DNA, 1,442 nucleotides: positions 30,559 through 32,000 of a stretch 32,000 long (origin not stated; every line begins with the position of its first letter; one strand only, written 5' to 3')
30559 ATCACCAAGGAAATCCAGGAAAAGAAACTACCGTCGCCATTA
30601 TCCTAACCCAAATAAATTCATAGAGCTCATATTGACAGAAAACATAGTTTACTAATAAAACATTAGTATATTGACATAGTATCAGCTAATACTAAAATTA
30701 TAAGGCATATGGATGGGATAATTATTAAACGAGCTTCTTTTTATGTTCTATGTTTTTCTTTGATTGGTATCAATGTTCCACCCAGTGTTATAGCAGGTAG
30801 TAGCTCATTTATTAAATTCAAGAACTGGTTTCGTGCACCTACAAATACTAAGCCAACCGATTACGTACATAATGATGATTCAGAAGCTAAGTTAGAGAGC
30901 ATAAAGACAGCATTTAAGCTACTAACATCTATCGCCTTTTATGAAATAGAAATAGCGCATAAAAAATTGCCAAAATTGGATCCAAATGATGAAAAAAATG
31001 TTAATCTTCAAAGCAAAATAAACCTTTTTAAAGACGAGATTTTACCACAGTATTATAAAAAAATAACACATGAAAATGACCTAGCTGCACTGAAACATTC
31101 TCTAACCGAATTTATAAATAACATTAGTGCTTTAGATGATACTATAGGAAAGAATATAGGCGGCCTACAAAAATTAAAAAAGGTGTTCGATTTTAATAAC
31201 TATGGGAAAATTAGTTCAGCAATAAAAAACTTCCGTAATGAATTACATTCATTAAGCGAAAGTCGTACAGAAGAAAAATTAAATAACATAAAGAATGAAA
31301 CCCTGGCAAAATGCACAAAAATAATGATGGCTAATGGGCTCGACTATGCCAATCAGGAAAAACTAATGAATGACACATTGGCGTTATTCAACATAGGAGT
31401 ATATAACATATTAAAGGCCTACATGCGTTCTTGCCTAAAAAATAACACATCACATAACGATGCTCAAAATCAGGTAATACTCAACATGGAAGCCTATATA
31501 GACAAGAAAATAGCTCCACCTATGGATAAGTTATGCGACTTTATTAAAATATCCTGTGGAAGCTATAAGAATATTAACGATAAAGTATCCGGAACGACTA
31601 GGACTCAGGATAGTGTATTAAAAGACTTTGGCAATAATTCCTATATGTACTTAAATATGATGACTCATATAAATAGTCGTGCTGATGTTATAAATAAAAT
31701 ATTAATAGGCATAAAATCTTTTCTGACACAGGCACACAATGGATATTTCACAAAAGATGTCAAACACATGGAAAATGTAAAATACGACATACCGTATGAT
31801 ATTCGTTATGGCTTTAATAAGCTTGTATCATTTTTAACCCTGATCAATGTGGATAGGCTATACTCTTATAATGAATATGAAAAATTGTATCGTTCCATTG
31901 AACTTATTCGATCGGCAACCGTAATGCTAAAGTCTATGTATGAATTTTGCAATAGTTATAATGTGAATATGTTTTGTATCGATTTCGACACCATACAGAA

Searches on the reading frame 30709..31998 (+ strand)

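Call 89: search_protein_families(library=pfam, proteins=[window:30709-31998:+], max_evalue=1)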
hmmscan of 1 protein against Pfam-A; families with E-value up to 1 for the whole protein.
window:30709-31998:+ (430 aa): 1 family
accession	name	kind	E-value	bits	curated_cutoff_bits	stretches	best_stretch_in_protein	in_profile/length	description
PF20649.3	COG5_C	-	0.068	13.6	24.7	1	186-263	8-82/186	Conserved oligomeric Golgi complex subunit 5, C-terminal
